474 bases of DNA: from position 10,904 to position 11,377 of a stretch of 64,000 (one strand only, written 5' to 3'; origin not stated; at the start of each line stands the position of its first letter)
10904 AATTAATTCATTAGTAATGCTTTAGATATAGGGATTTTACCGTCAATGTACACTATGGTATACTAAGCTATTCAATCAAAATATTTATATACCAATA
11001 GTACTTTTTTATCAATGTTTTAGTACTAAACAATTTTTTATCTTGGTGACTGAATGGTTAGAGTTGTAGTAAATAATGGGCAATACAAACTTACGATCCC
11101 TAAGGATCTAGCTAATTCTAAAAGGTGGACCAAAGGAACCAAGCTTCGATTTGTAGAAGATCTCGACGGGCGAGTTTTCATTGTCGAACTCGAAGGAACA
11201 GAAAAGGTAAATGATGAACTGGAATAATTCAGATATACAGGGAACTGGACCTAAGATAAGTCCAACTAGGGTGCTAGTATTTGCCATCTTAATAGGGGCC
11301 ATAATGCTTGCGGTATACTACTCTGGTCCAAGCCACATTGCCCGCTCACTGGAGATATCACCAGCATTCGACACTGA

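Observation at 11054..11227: Unannotated 57-aa AbrB/SpoVT-fold ORF overlapping the start of the giant gene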

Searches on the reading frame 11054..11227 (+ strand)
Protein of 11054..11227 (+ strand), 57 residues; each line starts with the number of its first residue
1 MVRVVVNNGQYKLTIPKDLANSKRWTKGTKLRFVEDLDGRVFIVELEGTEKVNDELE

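Call 3: search_protein_families(library=pfam, proteins=[window:11054-11224:+], max_evalue=10)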
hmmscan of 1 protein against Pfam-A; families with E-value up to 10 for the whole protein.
seq(57 aa): 1 family
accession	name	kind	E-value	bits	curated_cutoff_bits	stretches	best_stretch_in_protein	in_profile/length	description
PF04014.23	MazE_antitoxin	-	0.04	14.3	24.7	1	13-43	10-40/48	Antidote-toxin recognition MazE, bacterial antitoxin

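Call 4: search_protein_families(library=ncbifam, proteins=[window:11054-11224:+], max_evalue=10)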
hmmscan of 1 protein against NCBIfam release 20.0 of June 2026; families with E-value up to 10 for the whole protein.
seq(57 aa): 1 family
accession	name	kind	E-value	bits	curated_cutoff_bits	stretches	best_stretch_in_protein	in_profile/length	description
TIGR01439.1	lp_hng_hel_AbrB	domain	0.04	13.6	28.3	1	11-44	8-41/44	transcriptional regulator, AbrB family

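Call 5: search_solved_structures(query=window:11054-11224:+, max_evalue=10, show_alignments=3)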
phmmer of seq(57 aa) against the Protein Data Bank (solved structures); distinct sequences matched with E-value up to 10: 12.
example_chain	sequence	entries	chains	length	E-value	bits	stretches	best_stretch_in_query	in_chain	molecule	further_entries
7awz_A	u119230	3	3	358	6.1e-05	26.4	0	33-52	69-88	Scone-E | SconeE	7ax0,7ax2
7awy_A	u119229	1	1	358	0.00045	23.7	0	33-51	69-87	Scone-R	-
4tqj_A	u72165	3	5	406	0.0065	20.1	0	9-40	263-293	Lectin 2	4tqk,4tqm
3hxj_A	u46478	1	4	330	0.0065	20.1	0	30-51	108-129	Pyrrolo-quinoline quinone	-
6tjg_A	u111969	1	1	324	0.012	19.2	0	33-51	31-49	Cake8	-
1v2b_A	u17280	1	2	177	0.036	17.8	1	2-36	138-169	23-kDa polypeptide of photosystem II oxygen-evolving complex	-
5xnl_P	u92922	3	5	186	0.15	15.8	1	9-37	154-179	Oxygen-evolving enhancer protein 2, chloroplastic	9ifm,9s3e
6tjf_A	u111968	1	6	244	0.16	15.8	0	33-51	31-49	Cake6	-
4rti_A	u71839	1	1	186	0.49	14.2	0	9-37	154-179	Oxygen-evolving enhancer protein 2, chloroplastic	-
2vu4_A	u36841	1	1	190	0.52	14.1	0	9-37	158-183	OXYGEN-EVOLVING ENHANCER PROTEIN 2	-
6tje_A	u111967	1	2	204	0.71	13.7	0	33-51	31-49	Cake5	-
3jcu_P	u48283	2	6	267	1.4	12.8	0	9-37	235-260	Oxygen-evolving enhancer protein 2, chloroplastic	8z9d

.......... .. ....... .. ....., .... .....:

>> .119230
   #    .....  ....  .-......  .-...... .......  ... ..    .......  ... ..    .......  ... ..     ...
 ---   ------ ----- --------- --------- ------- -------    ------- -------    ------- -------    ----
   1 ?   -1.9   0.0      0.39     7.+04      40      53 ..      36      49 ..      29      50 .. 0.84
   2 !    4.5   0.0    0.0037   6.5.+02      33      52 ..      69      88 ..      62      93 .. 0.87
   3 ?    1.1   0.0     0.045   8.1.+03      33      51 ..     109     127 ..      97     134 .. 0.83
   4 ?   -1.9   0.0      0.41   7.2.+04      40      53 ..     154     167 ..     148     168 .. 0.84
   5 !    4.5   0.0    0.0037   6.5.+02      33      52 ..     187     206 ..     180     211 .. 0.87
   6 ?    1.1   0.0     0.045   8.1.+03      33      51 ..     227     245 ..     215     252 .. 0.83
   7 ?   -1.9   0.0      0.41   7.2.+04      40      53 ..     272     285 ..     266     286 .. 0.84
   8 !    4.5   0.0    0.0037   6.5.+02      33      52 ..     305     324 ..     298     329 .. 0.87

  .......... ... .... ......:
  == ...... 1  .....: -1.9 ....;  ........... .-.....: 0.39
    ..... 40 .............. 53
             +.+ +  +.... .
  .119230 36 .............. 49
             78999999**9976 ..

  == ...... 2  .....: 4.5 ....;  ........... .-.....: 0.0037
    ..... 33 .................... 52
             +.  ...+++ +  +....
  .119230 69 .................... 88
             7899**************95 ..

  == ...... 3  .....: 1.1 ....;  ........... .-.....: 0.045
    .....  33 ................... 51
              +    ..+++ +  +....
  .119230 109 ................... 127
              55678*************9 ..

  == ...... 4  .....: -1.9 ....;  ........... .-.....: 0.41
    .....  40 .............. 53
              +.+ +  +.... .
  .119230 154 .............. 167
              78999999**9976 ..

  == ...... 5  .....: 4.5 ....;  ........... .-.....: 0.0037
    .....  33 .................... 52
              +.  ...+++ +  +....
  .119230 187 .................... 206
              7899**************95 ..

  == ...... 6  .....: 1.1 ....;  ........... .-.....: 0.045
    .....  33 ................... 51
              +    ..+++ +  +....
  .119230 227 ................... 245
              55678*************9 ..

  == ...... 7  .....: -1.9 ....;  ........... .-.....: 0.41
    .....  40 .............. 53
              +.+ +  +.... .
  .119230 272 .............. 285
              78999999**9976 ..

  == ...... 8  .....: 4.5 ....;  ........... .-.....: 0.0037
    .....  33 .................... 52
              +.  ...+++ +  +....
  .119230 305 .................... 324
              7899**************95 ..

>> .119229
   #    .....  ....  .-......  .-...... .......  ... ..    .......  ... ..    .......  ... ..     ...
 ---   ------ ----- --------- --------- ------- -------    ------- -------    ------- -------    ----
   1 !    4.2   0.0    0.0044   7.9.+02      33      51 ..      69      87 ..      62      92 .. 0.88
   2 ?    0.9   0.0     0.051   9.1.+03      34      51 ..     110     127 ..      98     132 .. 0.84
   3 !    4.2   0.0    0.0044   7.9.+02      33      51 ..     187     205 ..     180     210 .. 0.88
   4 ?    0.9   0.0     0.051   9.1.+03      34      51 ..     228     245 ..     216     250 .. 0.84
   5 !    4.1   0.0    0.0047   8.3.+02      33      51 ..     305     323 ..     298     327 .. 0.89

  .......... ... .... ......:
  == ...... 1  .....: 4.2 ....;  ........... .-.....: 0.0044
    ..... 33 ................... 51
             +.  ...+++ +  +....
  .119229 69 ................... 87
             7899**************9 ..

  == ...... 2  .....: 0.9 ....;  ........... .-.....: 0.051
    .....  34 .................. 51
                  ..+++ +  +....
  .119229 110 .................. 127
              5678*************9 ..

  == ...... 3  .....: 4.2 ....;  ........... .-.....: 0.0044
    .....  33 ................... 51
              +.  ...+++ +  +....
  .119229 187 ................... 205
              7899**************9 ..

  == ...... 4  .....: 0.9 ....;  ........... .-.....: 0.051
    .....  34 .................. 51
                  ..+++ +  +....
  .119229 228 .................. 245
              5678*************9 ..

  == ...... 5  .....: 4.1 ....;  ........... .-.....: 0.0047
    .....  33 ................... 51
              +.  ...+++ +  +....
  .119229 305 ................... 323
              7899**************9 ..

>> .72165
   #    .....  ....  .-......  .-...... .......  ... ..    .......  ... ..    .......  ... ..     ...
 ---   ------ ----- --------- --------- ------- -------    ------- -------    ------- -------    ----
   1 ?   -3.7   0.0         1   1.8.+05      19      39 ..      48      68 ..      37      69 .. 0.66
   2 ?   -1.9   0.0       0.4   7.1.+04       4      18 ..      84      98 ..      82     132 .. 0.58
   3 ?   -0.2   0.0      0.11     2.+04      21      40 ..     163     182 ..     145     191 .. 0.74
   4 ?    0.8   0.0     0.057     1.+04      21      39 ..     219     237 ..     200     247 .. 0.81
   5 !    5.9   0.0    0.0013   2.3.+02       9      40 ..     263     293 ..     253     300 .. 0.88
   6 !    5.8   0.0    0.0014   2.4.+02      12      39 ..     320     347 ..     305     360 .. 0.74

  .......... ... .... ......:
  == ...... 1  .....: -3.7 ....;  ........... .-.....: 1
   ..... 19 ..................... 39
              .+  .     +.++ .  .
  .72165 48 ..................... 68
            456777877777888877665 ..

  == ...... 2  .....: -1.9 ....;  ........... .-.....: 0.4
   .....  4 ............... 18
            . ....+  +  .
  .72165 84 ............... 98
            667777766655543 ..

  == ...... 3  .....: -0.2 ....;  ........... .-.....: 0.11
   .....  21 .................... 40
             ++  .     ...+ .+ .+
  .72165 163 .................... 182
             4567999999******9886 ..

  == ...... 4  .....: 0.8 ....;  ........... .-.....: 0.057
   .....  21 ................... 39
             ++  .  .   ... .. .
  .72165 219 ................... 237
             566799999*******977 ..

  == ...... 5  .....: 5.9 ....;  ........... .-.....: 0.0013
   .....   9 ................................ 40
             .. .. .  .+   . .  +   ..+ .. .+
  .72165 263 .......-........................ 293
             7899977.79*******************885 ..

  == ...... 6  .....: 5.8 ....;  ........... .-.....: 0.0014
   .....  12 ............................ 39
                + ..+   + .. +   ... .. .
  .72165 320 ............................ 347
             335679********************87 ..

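Call 7: find_homologous_proteins(query=window:11054-11224:+, max_evalue=1)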
Query seq(57 aa) (57 aa): 38 proteins with E <= 1 among 38 candidates.
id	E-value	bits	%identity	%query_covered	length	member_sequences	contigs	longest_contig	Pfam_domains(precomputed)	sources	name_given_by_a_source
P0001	1.1e-22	96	87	96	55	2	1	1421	-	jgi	jgi:bifunctional DNA-binding transcriptional regulator/antitoxin component of YhaV-PrlF toxin-antito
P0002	1.2e-16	77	83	81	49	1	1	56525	PF04014.24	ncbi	-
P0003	2.2e-15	73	70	82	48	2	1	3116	PF04014.24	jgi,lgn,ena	-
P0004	4.2e-15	72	64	98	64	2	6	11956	-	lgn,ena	-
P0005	5.6e-15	72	72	82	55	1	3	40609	-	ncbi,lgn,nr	ncbi:hypothetical protein HY638_03110 [Candidatus Woesearchaeota archaeon]|nr:hypothetical protein [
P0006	7.8e-15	71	70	82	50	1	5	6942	PF04014.24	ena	-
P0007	1.6e-14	70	64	93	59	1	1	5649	-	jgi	jgi:bifunctional DNA-binding transcriptional regulator/antitoxin component of YhaV-PrlF toxin-antito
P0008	5.8e-14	69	72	81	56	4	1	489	-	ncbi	-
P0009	1.2e-13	68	67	89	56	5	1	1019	-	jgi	jgi:bifunctional DNA-binding transcriptional regulator/antitoxin component of YhaV-PrlF toxin-antito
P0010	1.4e-13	67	74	82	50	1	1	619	-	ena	-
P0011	5.0e-13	66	70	82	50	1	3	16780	PF04014.24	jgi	-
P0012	5.5e-13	66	64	82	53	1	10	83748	-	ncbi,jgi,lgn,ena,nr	ncbi:MAG TPA: hypothetical protein VJI46_05580 [Candidatus Nanoarchaeia archaeon]|nr:hypothetical pr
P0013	6.1e-13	66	66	88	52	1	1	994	-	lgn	-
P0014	7.5e-13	65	72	81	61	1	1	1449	-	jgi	jgi:bifunctional DNA-binding transcriptional regulator/antitoxin component of YhaV-PrlF toxin-antito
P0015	9.0e-13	65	68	82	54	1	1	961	-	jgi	jgi:bifunctional DNA-binding transcriptional regulator/antitoxin component of YhaV-PrlF toxin-antito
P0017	1.2e-12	65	60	96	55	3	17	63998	-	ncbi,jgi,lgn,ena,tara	jgi:bifunctional DNA-binding transcriptional regulator/antitoxin component of YhaV-PrlF toxin-antito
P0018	1.3e-12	65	65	81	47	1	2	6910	PF04014.24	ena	-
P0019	1.5e-12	64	66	82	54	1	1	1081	PF04014.24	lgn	-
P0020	1.5e-12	64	63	89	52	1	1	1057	PF04014.24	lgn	-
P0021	2.4e-12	64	66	82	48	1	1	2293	PF04014.24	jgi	jgi:AbrB family looped-hinge helix DNA binding protein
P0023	4.4e-12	63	59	89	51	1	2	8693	PF04014.24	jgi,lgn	-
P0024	8.2e-12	62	74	75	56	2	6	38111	-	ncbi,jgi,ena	-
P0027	1.7e-11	61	66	82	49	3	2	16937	PF04014.24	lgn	-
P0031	2.5e-11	60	67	81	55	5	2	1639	PF04014.24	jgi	jgi:bifunctional DNA-binding transcriptional regulator/antitoxin component of YhaV-PrlF toxin-antito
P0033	2.9e-11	60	68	82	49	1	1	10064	PF04014.24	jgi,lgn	-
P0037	4.1e-10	57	65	81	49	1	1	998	PF04014.24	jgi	jgi:bifunctional DNA-binding transcriptional regulator/antitoxin component of YhaV-PrlF toxin-antito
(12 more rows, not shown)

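Call 9: find_encoding_contigs(protein=P0002, flank=10000, max_places=3)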
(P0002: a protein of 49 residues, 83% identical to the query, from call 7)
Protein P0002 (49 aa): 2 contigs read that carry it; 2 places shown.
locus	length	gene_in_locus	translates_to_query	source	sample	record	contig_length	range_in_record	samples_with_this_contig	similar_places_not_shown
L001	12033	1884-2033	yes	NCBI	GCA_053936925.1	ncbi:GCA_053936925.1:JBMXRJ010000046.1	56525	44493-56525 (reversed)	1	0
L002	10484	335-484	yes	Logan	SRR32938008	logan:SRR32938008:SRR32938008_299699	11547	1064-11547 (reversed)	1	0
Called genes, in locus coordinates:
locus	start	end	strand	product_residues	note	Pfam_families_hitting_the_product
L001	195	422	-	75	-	PF01037:AsnC_trans_reg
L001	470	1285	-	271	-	PF08704:GCD14, PF13847:Methyltransf_31, PF08241:Methyltransf_11, PF13649:Methyltransf_25 (weak)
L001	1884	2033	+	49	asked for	PF04014:MazE_antitoxin (weak)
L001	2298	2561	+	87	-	PF00216:Bac_DNA_binding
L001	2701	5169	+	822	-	PF00133:tRNA-synt_1, PF01406:tRNA-synt_1e (faint), PF09334:tRNA-synt_1g, PF08264:Anticodon_1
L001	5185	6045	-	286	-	PF00149:Metallophos, PF12850:Metallophos_2 (faint), PF14582:Metallophos_3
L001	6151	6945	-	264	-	PF00491:Arginase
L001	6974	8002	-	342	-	PF02784:Orn_Arg_deC_N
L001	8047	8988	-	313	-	PF01916:DS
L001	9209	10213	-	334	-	-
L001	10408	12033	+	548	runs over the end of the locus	-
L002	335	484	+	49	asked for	PF04014:MazE_antitoxin (weak)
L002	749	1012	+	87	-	PF00216:Bac_DNA_binding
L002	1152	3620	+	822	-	PF00133:tRNA-synt_1, PF01406:tRNA-synt_1e (faint), PF09334:tRNA-synt_1g, PF08264:Anticodon_1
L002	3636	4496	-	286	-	PF00149:Metallophos, PF12850:Metallophos_2 (faint), PF14582:Metallophos_3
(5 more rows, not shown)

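Call 10: find_encoding_contigs(protein=P0012, flank=10000, max_places=3)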
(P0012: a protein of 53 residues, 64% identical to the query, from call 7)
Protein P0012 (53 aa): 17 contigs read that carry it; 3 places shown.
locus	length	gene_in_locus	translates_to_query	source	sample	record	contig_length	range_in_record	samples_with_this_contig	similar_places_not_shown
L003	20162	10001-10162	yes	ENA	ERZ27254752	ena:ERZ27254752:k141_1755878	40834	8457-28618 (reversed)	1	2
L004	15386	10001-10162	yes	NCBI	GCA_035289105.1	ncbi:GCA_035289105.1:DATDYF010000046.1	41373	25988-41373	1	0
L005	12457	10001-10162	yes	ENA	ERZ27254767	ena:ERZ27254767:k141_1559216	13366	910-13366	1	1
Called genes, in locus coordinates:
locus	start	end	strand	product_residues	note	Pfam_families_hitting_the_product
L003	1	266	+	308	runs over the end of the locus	-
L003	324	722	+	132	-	PF01325:Fe_dep_repress, PF02742:Fe_dep_repr_C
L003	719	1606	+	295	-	PF01297:ZnuA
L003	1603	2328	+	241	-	PF02463:SMC_N, PF13476:AAA_23 (weak), PF00005:ABC_tran, PF13555:AAA_29 (faint), PF13304:AAA_21 (weak)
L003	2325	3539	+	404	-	PF00950:ABC-3, PF02742:Fe_dep_repr_C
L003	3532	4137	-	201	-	PF01545:Cation_efflux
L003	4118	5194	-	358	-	PF01075:Glyco_transf_9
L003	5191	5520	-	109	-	PF10066:DUF2304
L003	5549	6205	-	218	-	PF00535:Glycos_transf_2, PF13641:Glyco_tranf_2_3 (weak)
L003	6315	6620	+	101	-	-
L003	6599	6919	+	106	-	-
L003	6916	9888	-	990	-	PF02516:STT3, PF21436:STT3-PglB_core (weak)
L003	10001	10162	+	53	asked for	-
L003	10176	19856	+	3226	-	PF13385:Laminin_G_3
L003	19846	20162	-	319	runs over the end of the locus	PF07584:BatA (weak), PF00092:VWA, PF13519:VWA_2, PF13768:VWA_3 (weak)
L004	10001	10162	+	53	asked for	-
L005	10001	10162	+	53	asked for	-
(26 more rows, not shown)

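Call 12: find_encoding_contigs(protein=P0017, flank=10000, max_places=4)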
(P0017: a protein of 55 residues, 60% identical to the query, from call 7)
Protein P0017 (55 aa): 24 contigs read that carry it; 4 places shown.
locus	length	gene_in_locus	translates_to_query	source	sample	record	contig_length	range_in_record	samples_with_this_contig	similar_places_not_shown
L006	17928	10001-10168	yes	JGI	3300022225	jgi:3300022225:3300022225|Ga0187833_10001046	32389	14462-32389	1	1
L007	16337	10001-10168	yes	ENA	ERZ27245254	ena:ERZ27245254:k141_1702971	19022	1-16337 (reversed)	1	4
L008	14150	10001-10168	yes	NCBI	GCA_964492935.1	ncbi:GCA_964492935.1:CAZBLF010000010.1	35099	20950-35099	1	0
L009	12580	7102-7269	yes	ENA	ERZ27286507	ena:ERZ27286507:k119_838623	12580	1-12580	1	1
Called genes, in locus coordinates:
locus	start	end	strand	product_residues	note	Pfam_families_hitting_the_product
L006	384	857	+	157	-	PF13396:PLDc_N, PF04024:PspC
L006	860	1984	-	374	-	PF04079:SMC_ScpB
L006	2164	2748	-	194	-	PF27325:MJ0538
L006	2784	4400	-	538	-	PF00932:LTD (faint)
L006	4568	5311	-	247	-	-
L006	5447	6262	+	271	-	-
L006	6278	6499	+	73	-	-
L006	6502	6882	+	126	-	-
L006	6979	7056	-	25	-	-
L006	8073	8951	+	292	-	PF06550:SPP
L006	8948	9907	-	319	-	PF23023:Anti-Pycsar_Apyc1, PF13483:Lactamase_B_3 (faint), PF12706:Lactamase_B_2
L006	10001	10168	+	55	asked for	-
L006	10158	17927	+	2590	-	?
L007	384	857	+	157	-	PF13396:PLDc_N, PF04024:PspC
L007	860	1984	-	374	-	PF04079:SMC_ScpB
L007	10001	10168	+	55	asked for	-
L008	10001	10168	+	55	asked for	-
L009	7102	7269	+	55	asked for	-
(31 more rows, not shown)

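Call 13: find_encoding_contigs(protein=P0005, flank=10000, max_places=3)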
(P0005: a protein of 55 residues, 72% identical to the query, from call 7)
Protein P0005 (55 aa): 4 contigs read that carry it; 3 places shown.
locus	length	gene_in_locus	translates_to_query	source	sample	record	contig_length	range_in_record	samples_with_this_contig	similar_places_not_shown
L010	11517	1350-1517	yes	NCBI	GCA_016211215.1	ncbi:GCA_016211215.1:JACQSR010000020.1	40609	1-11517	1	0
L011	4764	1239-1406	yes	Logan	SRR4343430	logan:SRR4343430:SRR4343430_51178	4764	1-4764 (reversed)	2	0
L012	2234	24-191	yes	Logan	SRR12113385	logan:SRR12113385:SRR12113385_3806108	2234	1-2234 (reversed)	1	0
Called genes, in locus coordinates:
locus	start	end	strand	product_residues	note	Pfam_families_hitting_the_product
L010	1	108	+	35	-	PF13683:rve_3 (weak)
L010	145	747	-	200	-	PF01909:NTP_transf_2, PF18765:Polbeta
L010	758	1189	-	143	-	-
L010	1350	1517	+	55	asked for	-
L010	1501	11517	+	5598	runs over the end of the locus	PF13385:Laminin_G_3, PF00054:Laminin_G_1 (faint), PF02210:Laminin_G_2 (faint), PF22925:TS_C (faint), PF13385:Laminin_G_3, PF02973:Sialidase (weak), PF13385:Laminin_G_3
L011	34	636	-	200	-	PF01909:NTP_transf_2, PF18765:Polbeta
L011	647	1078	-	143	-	-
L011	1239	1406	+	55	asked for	-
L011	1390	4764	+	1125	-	?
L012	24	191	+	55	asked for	-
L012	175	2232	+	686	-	?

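Call 14: find_encoding_contigs(protein=P0024, flank=10000, max_places=3)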
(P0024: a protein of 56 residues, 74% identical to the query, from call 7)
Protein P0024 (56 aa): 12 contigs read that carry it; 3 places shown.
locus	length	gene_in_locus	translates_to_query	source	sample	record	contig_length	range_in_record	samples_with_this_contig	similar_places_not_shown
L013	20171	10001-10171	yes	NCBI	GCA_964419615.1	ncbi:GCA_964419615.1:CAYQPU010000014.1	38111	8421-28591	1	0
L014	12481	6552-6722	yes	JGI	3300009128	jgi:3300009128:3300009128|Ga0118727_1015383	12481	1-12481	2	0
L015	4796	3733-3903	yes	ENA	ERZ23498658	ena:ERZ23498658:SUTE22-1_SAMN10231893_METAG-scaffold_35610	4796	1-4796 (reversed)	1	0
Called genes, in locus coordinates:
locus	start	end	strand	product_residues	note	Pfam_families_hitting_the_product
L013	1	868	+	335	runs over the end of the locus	PF08240:ADH_N (weak)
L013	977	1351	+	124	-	-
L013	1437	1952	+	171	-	PF01909:NTP_transf_2 (faint), PF18765:Polbeta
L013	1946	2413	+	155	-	-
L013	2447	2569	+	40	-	-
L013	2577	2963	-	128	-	-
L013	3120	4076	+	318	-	PF12838:Fer4_7 (faint), PF13183:Fer4_8 (faint), PF13187:Fer4_9 (faint), PF13534:Fer4_17 (faint), PF00037:Fer4 (faint), PF17179:Fer4_22, PF12837:Fer4_6 (weak)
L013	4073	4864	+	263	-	PF00175:NAD_binding_1, PF10418:DHODB_Fe-S_bind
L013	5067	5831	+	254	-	PF01058:Oxidored_q6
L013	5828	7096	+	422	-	PF00374:NiFeSe_Hases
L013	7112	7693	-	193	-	-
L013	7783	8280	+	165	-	-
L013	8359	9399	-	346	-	-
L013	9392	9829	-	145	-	PF02001:DUF134 (faint), PF04545:Sigma70_r4 (faint), PF08281:Sigma70_r4_2 (weak), PF13384:HTH_23 (faint), PF13412:HTH_24 (faint), PF08281:Sigma70_r4_2 (weak)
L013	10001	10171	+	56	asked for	-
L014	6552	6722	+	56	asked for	-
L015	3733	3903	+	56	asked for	-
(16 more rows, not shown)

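Call 15: find_related_loci(query=A1, collection=genome_contigs, flank=10000)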
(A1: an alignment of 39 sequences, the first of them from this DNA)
Query A1 (57 aa) in genome_contigs; peptide patterns used: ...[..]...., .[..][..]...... (x = any residue, [..] = any of these).
84 stretches matched a pattern; 42 encode a relative of the query (tblastn E <= 1e-3); 42 distinct loci.
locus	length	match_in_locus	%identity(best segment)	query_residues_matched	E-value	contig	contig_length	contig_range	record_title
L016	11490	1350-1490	72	1-47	6e-20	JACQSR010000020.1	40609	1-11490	MAG: Candidatus Woesearchaeota archaeon isolate NC_groundwater_1390_Ag_S-0.2um_45_88 S_p2_S4_coassembly_k141_1530196, wh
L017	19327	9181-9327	65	1-49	4e-19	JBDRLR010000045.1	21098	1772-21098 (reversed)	MAG: Nanoarchaeota archaeon isolate MEGAHIT-group-1.787 k141_11630662, whole genome shotgun sequence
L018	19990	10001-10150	68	2-51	5e-19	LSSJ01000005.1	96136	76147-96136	MAG: Euryarchaeota archaeon SM23-78 WORSMTZ_140, whole genome shotgun sequence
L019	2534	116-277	56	1-54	1e-17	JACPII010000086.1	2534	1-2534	MAG: Candidatus Woesearchaeota archaeon isolate NC_groundwater_436_Ag_B-0.1um_47_15 GD18-4_B1_scaffold_947853, whole gen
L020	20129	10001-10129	72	1-43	3e-17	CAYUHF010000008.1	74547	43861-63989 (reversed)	MAG TPA_asm: uncultured Methanosarcinales archaeon isolate SRP332253_co2_76 genome assembly, contig: NODE_248_length_745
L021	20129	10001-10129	74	1-43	5e-17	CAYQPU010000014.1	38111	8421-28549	MAG TPA_asm: uncultured Methanosarcinales archaeon isolate binchicken_co97_164 genome assembly, contig: NODE_4246_length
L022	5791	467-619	61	1-51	5e-17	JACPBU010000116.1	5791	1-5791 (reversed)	MAG: Candidatus Woesearchaeota archaeon isolate NC_groundwater_265_Ag_S-0.2um_45_7 S5_GD2017_2_S2_scaffold_11008, whole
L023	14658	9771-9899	63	1-43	7e-17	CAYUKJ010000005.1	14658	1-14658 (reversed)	MAG TPA_asm: uncultured Methanosarcinales archaeon isolate SRP062349_co5_62 genome assembly, contig: NODE_1504_length_14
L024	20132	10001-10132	66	2-45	9e-17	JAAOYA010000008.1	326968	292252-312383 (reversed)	Candidatus Woesearchaeota archaeon isolate DPANNHV_H1.bin.22 k83_1106585, whole genome shotgun sequence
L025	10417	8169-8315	63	1-49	9e-17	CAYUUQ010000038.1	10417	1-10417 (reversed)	MAG TPA_asm: uncultured Methanosarcinales archaeon isolate SRP077602_co7_489 genome assembly, contig: NODE_28932_length_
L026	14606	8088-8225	61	1-46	2e-16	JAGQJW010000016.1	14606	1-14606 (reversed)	MAG: Nanoarchaeota archaeon isolate HKST-UBA04 NODE_16_length_14606_cov_2.958634, whole genome shotgun sequence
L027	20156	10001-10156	58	2-51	4e-16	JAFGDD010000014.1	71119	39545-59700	MAG: Candidatus Woesearchaeota archaeon isolate Zod_Metabat.1155 k87_8027419, whole genome shotgun sequence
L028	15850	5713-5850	63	1-46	8e-16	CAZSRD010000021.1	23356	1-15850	MAG TPA_asm: uncultured Methanosarcinales archaeon isolate SRP178699_co1_479 genome assembly, contig: NODE_2530_length_2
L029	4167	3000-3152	59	1-51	8e-16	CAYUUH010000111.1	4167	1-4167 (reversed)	MAG TPA_asm: uncultured Methanosarcinales archaeon isolate SRP319275_co4_86 genome assembly, contig: NODE_20239_length_4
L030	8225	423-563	62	1-47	9e-16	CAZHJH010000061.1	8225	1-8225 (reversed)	MAG TPA_asm: uncultured Methanosarcinales archaeon isolate SRP050083_co7_604 genome assembly, contig: NODE_8684_length_8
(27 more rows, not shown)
